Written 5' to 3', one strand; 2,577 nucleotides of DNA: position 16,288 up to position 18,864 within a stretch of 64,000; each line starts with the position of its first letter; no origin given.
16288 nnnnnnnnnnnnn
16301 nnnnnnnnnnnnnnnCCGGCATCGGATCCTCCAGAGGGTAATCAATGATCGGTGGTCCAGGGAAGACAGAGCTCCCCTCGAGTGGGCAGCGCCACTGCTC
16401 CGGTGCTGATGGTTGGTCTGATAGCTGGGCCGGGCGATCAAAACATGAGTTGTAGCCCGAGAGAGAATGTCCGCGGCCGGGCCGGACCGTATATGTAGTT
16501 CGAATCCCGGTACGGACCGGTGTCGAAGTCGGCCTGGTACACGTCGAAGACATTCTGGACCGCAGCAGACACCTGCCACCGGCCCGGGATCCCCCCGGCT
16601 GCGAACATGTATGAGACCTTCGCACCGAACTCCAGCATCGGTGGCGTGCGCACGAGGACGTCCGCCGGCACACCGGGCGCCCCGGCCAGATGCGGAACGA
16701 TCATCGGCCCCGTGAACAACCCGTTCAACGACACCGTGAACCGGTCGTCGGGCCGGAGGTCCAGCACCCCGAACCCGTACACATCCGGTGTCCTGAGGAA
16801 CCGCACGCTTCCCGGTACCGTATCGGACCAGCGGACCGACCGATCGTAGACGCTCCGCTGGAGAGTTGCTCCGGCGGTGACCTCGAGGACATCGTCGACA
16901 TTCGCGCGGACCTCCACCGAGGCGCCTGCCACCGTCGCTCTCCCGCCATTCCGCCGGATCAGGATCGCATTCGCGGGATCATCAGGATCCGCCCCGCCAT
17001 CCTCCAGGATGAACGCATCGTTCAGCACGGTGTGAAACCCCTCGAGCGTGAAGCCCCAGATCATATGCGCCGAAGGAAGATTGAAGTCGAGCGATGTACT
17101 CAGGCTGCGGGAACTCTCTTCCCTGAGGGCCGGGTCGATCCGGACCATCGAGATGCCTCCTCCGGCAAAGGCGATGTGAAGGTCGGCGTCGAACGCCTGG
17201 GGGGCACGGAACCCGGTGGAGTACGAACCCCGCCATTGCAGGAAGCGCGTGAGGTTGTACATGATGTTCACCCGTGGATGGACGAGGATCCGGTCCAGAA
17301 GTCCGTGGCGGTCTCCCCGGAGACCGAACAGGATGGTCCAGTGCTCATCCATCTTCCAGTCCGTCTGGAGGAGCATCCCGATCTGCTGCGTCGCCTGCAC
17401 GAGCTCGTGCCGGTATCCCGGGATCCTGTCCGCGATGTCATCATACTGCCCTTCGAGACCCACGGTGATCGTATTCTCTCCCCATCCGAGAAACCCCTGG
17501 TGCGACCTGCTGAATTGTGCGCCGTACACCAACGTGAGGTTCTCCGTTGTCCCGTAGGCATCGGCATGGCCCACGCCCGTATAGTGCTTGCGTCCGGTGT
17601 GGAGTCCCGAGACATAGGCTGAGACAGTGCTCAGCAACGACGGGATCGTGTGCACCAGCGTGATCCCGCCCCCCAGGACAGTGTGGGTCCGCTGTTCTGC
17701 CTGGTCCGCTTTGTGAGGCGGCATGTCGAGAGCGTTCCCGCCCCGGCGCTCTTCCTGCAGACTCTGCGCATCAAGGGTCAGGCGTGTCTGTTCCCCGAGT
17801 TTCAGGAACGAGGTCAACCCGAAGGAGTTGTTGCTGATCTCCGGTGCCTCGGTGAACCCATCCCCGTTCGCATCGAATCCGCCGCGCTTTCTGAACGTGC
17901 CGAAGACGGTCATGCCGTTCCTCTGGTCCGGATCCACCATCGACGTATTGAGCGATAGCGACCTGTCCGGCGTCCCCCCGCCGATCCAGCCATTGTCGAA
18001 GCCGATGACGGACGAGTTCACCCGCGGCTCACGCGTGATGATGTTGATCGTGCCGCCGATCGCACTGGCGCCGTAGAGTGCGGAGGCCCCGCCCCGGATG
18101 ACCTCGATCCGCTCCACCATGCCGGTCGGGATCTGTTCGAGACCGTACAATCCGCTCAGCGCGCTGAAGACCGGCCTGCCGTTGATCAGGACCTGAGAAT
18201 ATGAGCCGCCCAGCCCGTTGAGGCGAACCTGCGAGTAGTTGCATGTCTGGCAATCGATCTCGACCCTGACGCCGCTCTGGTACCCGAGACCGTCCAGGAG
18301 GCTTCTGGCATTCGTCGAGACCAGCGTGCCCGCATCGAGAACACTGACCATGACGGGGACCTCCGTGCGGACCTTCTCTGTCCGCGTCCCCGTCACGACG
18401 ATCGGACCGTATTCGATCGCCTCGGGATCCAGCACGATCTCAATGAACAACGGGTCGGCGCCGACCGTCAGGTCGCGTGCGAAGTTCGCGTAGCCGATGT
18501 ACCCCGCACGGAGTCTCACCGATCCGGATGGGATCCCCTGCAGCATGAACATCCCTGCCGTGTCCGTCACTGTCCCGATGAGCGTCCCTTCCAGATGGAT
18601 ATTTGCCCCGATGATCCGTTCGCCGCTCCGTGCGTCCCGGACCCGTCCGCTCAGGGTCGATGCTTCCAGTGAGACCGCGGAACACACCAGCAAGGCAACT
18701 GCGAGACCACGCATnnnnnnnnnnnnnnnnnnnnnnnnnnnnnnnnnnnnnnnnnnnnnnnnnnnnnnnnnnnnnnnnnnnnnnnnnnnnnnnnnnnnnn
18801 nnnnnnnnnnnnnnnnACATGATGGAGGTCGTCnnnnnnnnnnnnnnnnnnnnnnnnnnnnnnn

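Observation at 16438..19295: TonB-dependent receptor controlled by a MntR box: candidate outer-membrane manganese importer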

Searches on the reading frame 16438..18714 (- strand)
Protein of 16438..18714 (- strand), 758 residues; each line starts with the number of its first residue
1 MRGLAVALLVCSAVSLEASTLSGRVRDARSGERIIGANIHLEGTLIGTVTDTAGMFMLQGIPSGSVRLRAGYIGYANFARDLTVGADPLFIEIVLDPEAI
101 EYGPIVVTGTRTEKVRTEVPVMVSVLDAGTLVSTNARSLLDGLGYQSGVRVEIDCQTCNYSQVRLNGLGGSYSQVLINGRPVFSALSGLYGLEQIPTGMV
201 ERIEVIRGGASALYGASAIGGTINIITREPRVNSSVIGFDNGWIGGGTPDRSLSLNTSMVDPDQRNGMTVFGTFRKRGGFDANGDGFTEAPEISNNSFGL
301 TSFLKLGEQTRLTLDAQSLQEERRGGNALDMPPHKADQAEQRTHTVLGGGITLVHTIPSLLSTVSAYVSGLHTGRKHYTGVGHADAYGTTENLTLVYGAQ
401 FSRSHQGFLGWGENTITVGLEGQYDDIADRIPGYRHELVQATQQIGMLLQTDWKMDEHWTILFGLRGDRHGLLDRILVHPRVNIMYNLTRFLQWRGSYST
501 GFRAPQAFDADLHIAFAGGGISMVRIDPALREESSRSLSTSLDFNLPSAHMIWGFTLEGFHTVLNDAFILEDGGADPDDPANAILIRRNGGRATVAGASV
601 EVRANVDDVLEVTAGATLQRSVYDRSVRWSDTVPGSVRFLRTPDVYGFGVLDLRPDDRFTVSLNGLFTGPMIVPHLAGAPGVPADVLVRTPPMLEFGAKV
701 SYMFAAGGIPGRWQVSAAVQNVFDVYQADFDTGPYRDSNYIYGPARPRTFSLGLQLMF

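Call 9: search_protein_families(library=pfam, proteins=[window:16438-18714:-])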
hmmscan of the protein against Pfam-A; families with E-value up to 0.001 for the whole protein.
window:16438-18714:- (758 aa): 4 families
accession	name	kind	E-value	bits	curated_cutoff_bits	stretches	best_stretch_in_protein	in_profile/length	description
PF00593.30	TonB_dep_Rec_b-barrel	-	1.4e-22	81.6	27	1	345-722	102-436/436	TonB dependent receptor-like, beta-barrel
PF07715.20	Plug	-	8.4e-22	78.1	23.9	1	118-222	4-107/107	TonB-dependent Receptor Plug Domain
PF13715.12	CarbopepD_reg_2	-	1.7e-15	57.3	32.2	1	21-107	1-88/88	CarboxypepD_reg-like domain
PF13620.12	CarboxypepD_reg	-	1.1e-11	45.4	32.3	1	20-86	1-71/82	Carboxypeptidase regulatory-like domain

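Call 10: search_protein_families(library=ncbifam, proteins=[window:16438-18714:-])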
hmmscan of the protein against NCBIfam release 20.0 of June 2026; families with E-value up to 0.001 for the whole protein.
window:16438-18714:- (758 aa): 29 families (the best 25 are shown)
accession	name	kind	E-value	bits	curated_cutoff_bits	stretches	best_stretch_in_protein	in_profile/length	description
TIGR01785.1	TonB-hemin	subfamily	1.4e-24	86.6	316.85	2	103-230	2-131/677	TonB-dependent heme/hemoglobin receptor family protein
NF010010.0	PRK13483.1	equivalog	6e-23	80.7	927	1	104-507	35-433/660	ligand-gated channel protein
TIGR01779.1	TonB-B12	equivalog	2.5e-22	79.2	599.7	1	103-282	29-204/614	TonB-dependent vitamin B12 receptor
NF007478.2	PRK10064.1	equivalog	6.9e-21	74.1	745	2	104-229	32-159/663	catecholate siderophore receptor CirA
TIGR01783.1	TonB-siderophor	subfamily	1.2e-20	73.7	223.5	1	119-329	2-202/649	TonB-dependent siderophore receptor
TIGR01786.1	TonB-hemlactrns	subfamily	2.1e-20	72.6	323.75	2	105-230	3-136/719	TonB-dependent hemoglobin/transferrin/lactoferrin family receptor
TIGR04056.1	OMP_RagA_SusC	subfamily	1.2e-19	70.2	368.25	1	20-238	2-214/981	SusC/RagA family TonB-linked outer membrane protein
NF010011.0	PRK13484.1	equivalog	2.1e-18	65.9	1197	1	105-229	33-160/682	IreA family TonB-dependent siderophore receptor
NF007926.1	PRK10641.1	equivalog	2.7e-16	59.2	836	1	105-288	30-208/617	TonB-dependent vitamin B12 receptor BtuB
NF050067.1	TonBEntbctnRecCfrA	equivalog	3.4e-15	55.4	1200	2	117-229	41-159/698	TonB-dependent ferric enterobactin receptor CfrA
NF010038.0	PRK13513.1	equivalog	6.2e-15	54.8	942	1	105-297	38-235/659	ligand-gated channel protein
NF010051.0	PRK13528.1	subfamily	6.2e-14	51.2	583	1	157-231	91-175/727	FepA family TonB-dependent siderophore receptor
NF010048.1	PRK13524.1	subfamily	1.1e-13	50.5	493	1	156-231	94-179/744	FepA family TonB-dependent siderophore receptor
NF010012.0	PRK13486.1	equivalog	1.5e-13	50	924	1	105-229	28-159/696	TonB-dependent receptor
NF053590.1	TonB_dep_TOL0244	equivalog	4e-12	45.6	645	1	119-230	28-142/604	TOL_0244 family TonB-dependent receptor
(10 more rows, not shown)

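Call 14: find_homologous_proteins(query=window:16438-18714:-, max_evalue=1e-10)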
Query window:16438-18714:- (758 aa): 5163 proteins with E <= 1e-10 among 8000 candidates; the best 120 are listed.
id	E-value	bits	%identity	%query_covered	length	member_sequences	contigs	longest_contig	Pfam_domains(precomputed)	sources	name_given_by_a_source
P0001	0.0e+0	1716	100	100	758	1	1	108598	PF13715.13,PF07715.21,PF13620.13,PF00593.31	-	-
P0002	0.0e+0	1525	88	100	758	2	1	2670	PF13715.13,PF07715.21,PF13620.13,PF00593.31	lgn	-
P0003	0.0e+0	1421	79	100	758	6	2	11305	PF13715.13,PF07715.21,PF13620.13,PF00593.31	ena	-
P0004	0.0e+0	1420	81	100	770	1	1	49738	PF13715.13,PF07715.21,PF13620.13,PF00593.31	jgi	jgi:outer membrane receptor for ferrienterochelin and colicins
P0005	0.0e+0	1321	75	99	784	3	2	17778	PF13715.13,PF07715.21,PF13620.13,PF00593.31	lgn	-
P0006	0.0e+0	1014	60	97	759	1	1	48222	PF13715.13,PF07715.21,PF13620.13,PF00593.31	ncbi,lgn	-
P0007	4.6e-290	982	59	100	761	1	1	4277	PF13715.13,PF07715.21,PF13620.13,PF00593.31,PF09430.17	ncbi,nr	ncbi:MAG: TonB-dependent receptor [Bacteroidetes bacterium]|nr:TonB-dependent receptor [Bacteroidota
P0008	9.8e-287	971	57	100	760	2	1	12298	PF13715.13,PF07715.21,PF13620.13,PF00593.31,PF09430.17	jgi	-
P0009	3.9e-270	917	54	99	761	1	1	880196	PF13715.13,PF07715.21,PF13620.13,PF00593.31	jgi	jgi:outer membrane receptor for ferrienterochelin and colicins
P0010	6.8e-269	912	54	100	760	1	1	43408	PF13715.13,PF07715.21,PF13620.13,PF00593.31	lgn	-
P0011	1.2e-266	905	53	100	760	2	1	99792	PF13715.13,PF07715.21,PF13620.13,PF00593.31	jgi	-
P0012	1.6e-250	852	54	97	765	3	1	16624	PF13715.13,PF07715.21,PF13620.13,PF00593.31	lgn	-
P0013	1.8e-250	851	51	99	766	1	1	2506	PF13715.13,PF07715.21,PF13620.13,PF00593.31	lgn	-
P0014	3.5e-246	837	50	98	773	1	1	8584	PF13715.13,PF07715.21,PF13620.13,PF00593.31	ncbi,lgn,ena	-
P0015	6.9e-244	830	50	99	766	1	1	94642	PF13715.13,PF07715.21,PF13620.13,PF00593.31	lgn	-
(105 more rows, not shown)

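Call 16: find_related_loci(query=A1, collection=genome_contigs, flank=6000)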
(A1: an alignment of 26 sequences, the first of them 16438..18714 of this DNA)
Query A1 (758 aa) in genome_contigs; peptide patterns used: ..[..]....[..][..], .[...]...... (x = any residue, [..] = any of these).
599 stretches matched a pattern (row limit reached: there are more); 589 encode a relative of the query (tblastn E <= 1e-3); the best 80 are kept; 80 distinct loci.
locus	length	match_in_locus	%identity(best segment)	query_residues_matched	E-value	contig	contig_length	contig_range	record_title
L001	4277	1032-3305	59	1-756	0e+0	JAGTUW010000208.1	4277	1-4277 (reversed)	MAG: Bacteroidetes bacterium isolate SH-MAG12 SH-MAG12_contig_000208, whole genome shotgun sequence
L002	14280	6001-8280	49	6-758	0e+0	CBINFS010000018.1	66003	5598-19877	MAG TPA_asm: uncultured bacterium isolate SRR16817064_binner12_Refined_7 genome assembly, contig: ERZ27394172.124, whole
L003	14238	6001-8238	44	4-756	0e+0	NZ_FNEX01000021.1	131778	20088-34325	Pedobacter sp. ok626, whole genome shotgun sequence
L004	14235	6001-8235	49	7-755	0e+0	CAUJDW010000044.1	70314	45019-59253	MAG: Bacteroidota bacterium isolate KLAP184 genome assembly, contig: KLAP184_224506, whole genome shotgun sequence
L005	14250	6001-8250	45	4-756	0e+0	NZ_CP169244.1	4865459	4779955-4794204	Arcticibacter sp. MXS-1 chromosome, complete genome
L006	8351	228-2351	47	47-756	0e+0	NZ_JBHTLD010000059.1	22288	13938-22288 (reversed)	Pontibacter rugosus strain JCM 31319 GCM70027441_91, whole genome shotgun sequence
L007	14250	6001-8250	45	4-756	0e+0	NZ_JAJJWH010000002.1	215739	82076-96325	Pontibacter harenae strain XAAS-A31 Scaffold3, whole genome shotgun sequence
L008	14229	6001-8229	46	14-756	0e+0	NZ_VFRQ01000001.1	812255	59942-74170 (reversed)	Pontibacter mangrovi strain HB172049 Contig_1, whole genome shotgun sequence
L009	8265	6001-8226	44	4-756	0e+0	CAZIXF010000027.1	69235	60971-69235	MAG TPA_asm: uncultured Roseivirgaceae bacterium isolate SRP141376_co2_265 genome assembly, contig: NODE_1010_length_692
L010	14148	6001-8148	45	37-754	0e+0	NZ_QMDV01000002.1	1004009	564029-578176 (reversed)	Pontibacter arcticus strain 2b14 b14_scaffold2, whole genome shotgun sequence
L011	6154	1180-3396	45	31-757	0e+0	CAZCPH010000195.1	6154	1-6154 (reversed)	MAG TPA_asm: uncultured Mariniphaga sp. isolate SRP192927_co6_147 genome assembly, contig: NODE_35111_length_6154_cov_2.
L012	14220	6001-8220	44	30-757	0e+0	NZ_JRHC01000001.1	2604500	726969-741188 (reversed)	Draconibacterium sediminis strain JN14CK-3 contig1, whole genome shotgun sequence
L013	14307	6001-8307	44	4-757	0e+0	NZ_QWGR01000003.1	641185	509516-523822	Maribellus luteus strain XSD2 XSD2_scaffold3, whole genome shotgun sequence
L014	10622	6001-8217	45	31-757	0e+0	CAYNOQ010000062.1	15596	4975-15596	MAG TPA_asm: uncultured Mariniphaga sp. isolate binchicken_co39_222 genome assembly, contig: NODE_9180_length_15596_cov_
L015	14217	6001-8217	44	31-757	0e+0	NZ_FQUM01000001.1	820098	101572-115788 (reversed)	Mariniphaga anaerophila strain DSM 26910, whole genome shotgun sequence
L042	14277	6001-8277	42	4-756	0e+0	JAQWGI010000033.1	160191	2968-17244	MAG: Polaribacter sp. isolate cluster1_bin.118 k141_1170782, whole genome shotgun sequence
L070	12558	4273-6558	41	4-756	0e+0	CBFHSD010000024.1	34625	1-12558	MAG: Salibacteraceae bacterium isolate AGTU_87_bin_37_indper genome assembly, contig: AGTU_87_bin_37_indper_c24, whole g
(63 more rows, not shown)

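Call 25: find_encoding_contigs(protein=P0004, flank=6000, max_places=2)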
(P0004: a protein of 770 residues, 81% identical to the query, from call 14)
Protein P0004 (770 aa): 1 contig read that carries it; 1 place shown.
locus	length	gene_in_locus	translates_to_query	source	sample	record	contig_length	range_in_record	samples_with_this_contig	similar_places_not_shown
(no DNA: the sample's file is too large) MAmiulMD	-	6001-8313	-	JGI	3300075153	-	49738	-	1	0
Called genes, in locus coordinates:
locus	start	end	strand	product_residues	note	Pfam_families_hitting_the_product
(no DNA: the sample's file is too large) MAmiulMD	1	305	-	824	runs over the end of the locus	PF21783:YNCE, PF08450:SGL (faint), PF10282:Lactonase (faint), PF22494:choice_anch_I (faint), PF25174:Beta-prop_THOC3 (faint), PF04185:Phosphoesterase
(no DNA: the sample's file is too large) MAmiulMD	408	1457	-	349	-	PF00962:A_deaminase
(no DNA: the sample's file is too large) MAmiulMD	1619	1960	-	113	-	-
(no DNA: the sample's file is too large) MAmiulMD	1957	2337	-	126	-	-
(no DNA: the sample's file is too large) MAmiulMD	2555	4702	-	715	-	PF00141:peroxidase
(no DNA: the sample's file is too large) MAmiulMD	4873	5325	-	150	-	PF01475:FUR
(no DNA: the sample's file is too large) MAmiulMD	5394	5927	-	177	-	PF01325:Fe_dep_repress, PF25213:HVO_A0261_N (faint), PF01047:MarR (weak), PF12802:MarR_2 (weak), PF13545:HTH_Crp_2 (weak), PF02742:Fe_dep_repr_C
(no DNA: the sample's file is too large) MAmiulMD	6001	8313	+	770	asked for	PF13620:CarboxypepD_reg, PF13715:CarbopepD_reg_2, PF07715:Plug, PF00593:TonB_dep_Rec_b-barrel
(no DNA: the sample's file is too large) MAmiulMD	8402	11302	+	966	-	PF07959:Fucose_pyrophosphorylase, PF00288:GHMP_kinases_N, PF08544:GHMP_kinases_C (weak)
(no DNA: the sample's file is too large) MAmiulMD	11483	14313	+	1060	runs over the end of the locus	PF10342:Kre9_KNH (weak), PF18962:Por_Secre_tail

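Call 26: find_encoding_contigs(protein=P0005, flank=6000, max_places=2)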
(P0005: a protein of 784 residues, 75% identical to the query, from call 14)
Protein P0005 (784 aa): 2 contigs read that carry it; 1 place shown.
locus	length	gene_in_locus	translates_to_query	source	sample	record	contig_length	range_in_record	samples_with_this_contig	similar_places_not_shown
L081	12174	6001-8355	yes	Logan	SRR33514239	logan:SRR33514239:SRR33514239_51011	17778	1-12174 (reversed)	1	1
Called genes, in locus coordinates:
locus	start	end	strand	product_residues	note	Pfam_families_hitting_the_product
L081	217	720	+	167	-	PF04073:tRNA_edit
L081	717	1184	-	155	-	PF08808:RES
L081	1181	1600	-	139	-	PF20432:Xre-like-HTH, PF09722:Xre_MbcA_ParS_C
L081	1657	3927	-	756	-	PF02463:SMC_N (weak), PF13476:AAA_23 (weak), PF13514:AAA_27, PF13304:AAA_21 (weak)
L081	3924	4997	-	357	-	PF00149:Metallophos, PF12850:Metallophos_2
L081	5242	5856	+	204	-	-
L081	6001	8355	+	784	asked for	PF13620:CarboxypepD_reg, PF13715:CarbopepD_reg_2, PF07715:Plug, PF00593:TonB_dep_Rec_b-barrel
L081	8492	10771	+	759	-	PF02838:Glyco_hydro_20b (faint), PF03648:Glyco_hydro_67N, PF16126:DUF4838, PF00754:F5_F8_type_C (weak), PF22633:F5_F8_type_C_2 (faint)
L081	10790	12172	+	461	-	?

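Call 27: find_encoding_contigs(protein=P0006, flank=6000, max_places=2)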
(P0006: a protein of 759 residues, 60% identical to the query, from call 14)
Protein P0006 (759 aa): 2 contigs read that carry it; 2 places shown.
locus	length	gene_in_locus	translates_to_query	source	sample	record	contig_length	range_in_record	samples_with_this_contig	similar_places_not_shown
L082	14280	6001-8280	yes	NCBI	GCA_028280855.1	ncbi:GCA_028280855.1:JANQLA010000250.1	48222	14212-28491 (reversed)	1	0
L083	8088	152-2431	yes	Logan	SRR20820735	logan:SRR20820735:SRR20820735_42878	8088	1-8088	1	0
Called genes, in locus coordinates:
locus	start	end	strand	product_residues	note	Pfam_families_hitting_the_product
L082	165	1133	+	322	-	-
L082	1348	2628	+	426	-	-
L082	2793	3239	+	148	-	-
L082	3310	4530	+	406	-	PF13620:CarboxypepD_reg (weak), PF13205:Big_5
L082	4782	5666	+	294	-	PF00520:Ion_trans, PF08016:PKD_channel (weak)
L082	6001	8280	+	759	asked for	PF13620:CarboxypepD_reg, PF13715:CarbopepD_reg_2, PF07715:Plug, PF00593:TonB_dep_Rec_b-barrel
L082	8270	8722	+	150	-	PF03190:Thioredox_DsbH, PF00085:Thioredoxin (faint), PF13098:Thioredoxin_2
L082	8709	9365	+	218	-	PF01325:Fe_dep_repress, PF01047:MarR (weak), PF02742:Fe_dep_repr_C, PF04023:FeoA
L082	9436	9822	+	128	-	PF26622:DUF8199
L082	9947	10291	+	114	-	-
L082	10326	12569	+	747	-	PF13620:CarboxypepD_reg, PF13715:CarbopepD_reg_2, PF00593:TonB_dep_Rec_b-barrel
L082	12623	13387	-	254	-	PF20113:DUF6503 (weak)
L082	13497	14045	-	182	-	PF02627:CMD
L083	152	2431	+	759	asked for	PF13620:CarboxypepD_reg, PF13715:CarbopepD_reg_2, PF07715:Plug, PF00593:TonB_dep_Rec_b-barrel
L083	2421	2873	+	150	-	PF03190:Thioredox_DsbH, PF00085:Thioredoxin (faint), PF13098:Thioredoxin_2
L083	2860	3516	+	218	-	PF01325:Fe_dep_repress, PF01047:MarR (weak), PF02742:Fe_dep_repr_C, PF04023:FeoA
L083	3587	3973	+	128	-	PF26622:DUF8199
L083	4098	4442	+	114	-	-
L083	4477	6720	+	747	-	PF13620:CarboxypepD_reg, PF13715:CarbopepD_reg_2, PF00593:TonB_dep_Rec_b-barrel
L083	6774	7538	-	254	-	PF20113:DUF6503 (weak)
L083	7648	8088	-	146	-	?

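Call 36: search_dna_similar(query=window:16438-18714:-, collection=plasmids, mode=protein, max_rows=30, max_evalue=1e-20)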
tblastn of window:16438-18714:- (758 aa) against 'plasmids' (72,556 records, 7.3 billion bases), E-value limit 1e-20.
Records with a match: 21; places in all: 21; records where one place covers at least 80% of the query: 11.
Best place of each record, by identity: <60% 21.
By first word of the organism name: Persicobacter 4; Parabacteroides 3; Hymenobacter 2; Ornithobacterium 2; Flavobacterium 2; Fulvitalea 1; Bacteroides 1; Prevotella 1; Phocaeicola 1; Chondrinema 1; and 3 more.
By predicted mobility (MOB-suite, as given by PLSDB): non-mobilizable 18; mobilizable 3.
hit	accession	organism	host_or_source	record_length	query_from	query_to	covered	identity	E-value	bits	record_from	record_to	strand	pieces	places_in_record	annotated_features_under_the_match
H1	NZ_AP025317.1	Fulvitalea axinellae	-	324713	37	756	95%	44.2%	0e+0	605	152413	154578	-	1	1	TonB-dependent receptor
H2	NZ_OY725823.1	Parabacteroides distasonis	-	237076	19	758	98%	40.5%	9e-164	532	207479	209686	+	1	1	TonB-dependent receptor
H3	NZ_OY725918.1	Bacteroides finegoldii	-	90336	19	758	98%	38.5%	4e-154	504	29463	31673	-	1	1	TonB-dependent receptor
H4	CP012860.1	Persicobacter sp. JZB09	cell culture,soil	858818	8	756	99%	37.7%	4e-151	495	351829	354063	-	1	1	record has no annotation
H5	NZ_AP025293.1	Persicobacter psychrovividus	-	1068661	8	756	99%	37.6%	4e-150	492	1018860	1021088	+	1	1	none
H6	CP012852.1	Persicobacter sp. JZB09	cell culture,soil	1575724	29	756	96%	38.7%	9e-148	485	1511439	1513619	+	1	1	none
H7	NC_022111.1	Prevotella sp. oral taxon 299 str. F0039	Homo sapiens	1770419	4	758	100%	36.8%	4e-144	475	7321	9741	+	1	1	none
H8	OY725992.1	Phocaeicola massiliensis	-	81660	19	756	97%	37.0%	6e-143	471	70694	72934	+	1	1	record has no annotation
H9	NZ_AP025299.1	Persicobacter psychrovividus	-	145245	17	756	98%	36.7%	2e-141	467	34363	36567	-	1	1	TonB-dependent receptor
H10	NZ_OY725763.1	Parabacteroides distasonis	-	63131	31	688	85%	41.0%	2e-114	462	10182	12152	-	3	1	none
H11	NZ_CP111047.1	Chondrinema litorale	Seaweed,red alga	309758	47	756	94%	36.5%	1e-138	459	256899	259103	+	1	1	TonB-dependent receptor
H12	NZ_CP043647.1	Hymenobacter sp. NBH84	pure culture,soil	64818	8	512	67%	28.2%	1e-36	156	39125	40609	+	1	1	TonB-dependent receptor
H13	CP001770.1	Spirosoma linguale DSM 74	-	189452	8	508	66%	27.1%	6e-32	141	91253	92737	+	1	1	TonB-dependent receptor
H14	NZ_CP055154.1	Adhaeribacter swui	Cell culture,Mud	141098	1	516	68%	24.8%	1e-38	163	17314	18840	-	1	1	TonB-dependent receptor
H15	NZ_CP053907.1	Hymenobacter sp. BRD67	cell culture,soil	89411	25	510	64%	26.0%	3e-27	127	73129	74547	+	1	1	TonB-dependent receptor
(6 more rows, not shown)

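Call 37: get_annotated_region(hit=H2, flank=5000)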
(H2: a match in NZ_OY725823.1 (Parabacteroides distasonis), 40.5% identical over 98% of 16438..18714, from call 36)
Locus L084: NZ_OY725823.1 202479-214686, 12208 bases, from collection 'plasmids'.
description: Parabacteroides distasonis strain Parabacteroides distasonis TSDC17.2-1.1 plasmid 78, complete sequence
organism: Parabacteroides distasonis (NCBI taxid 823)
taxonomy: Bacteria; Bacteroidota; Bacteroidia; Bacteroidales; Tannerellaceae; Parabacteroides; Parabacteroides distasonis
host: -; source: -; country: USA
typing (MOB-suite, as given by PLSDB): non-mobilizable
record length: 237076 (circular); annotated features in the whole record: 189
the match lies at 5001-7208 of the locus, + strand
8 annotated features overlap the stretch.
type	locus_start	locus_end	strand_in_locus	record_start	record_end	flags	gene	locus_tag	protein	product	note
CDS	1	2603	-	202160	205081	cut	-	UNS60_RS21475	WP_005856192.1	ATP-binding cassette domain-containing protein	-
CDS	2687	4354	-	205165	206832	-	-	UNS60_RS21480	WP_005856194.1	putative transporter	GO:0006813 - potassium ion transport [Evidence IEA]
CDS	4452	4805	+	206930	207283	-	-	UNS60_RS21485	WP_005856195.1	hypothetical protein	-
CDS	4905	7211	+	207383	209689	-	-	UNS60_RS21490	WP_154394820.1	TonB-dependent receptor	GO:0015891 - siderophore transport [Evidence IEA]; GO:0055085 - transmembrane transport [Evidence IEA]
CDS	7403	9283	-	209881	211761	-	-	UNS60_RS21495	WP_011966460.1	radical SAM protein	-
CDS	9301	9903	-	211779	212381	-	yihA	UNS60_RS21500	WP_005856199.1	ribosome biogenesis GTP-binding protein YihA/YsxC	GO:0042254 - ribosome biogenesis [Evidence IEA]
CDS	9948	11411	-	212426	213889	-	-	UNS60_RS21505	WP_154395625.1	sodium:solute symporter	-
CDS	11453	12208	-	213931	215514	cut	-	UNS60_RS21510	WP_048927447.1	5'-nucleotidase C-terminal domain-containing protein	GO:0009166 - nucleotide catabolic process [Evidence IEA]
